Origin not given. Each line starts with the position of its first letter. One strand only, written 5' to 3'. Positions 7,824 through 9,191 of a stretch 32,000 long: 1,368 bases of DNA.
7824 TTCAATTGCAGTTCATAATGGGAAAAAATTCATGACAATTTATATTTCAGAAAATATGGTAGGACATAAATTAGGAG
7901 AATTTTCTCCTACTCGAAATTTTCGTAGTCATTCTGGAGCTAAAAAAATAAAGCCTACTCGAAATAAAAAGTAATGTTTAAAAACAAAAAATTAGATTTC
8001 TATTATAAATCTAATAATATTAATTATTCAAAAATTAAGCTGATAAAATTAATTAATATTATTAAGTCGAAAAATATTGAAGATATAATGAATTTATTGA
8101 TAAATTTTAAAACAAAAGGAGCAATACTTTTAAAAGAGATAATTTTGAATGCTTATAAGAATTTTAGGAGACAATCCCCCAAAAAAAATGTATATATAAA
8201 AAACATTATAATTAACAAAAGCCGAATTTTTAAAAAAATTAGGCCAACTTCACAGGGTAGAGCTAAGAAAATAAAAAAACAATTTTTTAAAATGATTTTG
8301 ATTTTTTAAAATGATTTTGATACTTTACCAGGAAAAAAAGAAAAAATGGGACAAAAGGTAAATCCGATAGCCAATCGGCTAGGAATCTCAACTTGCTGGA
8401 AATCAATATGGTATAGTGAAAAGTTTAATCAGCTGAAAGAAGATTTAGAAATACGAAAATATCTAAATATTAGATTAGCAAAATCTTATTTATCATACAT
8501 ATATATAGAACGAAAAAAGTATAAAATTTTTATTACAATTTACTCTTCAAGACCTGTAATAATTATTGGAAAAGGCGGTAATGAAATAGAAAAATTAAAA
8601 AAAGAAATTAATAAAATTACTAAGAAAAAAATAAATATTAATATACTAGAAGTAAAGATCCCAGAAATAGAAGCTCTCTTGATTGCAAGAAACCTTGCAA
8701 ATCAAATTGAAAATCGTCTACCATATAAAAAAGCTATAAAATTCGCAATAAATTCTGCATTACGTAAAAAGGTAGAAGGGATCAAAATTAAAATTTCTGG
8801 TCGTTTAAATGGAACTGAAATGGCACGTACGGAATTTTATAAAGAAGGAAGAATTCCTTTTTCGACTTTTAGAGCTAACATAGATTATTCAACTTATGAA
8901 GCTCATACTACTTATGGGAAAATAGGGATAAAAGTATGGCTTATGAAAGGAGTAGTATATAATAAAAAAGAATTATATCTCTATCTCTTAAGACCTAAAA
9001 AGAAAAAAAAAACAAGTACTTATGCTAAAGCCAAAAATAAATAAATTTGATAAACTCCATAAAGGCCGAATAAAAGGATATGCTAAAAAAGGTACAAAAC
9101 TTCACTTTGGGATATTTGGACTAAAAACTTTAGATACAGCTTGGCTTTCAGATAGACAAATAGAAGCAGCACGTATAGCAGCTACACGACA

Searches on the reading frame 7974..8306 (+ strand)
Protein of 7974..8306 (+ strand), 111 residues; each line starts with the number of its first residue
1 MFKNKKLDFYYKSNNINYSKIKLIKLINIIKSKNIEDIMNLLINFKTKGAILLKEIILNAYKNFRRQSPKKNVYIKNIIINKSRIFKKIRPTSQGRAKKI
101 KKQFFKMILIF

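Call 43: search_protein_families(library=ncbifam, proteins=[window:7974-8306:+], max_evalue=0.00001)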
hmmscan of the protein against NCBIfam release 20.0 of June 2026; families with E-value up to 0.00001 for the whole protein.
window:7974-8306:+ (111 aa): 2 families
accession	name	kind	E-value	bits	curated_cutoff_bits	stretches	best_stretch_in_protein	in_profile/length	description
TIGR01044.1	rplV_bact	equivalog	9.2e-08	32.3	73.65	1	16-104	6-96/103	50S ribosomal protein L22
NF008917.0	PRK12279.1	equivalog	2.9e-06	26.8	526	1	14-105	8-102/311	50S ribosomal protein L22/unknown domain fusion protein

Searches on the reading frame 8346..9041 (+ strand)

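Call 43: search_protein_families(library=ncbifam, proteins=[window:8346-9041:+], max_evalue=0.00001)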
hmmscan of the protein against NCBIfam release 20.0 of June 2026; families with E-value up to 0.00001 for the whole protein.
window:8346-9041:+ (232 aa): 3 families
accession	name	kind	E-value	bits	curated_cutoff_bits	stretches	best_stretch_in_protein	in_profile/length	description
TIGR01009.1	rpsC_bact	equivalog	1.1e-74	250.8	114.5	1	1-207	1-211/212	30S ribosomal protein S3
NF003219.0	PRK04191.1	equivalog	3e-23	82.4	147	1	32-213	13-196/229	30S ribosomal protein S3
TIGR01008.1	uS3_euk_arch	equivalog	1.9e-20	73.4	150.25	1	33-202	12-183/195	30S ribosomal protein S3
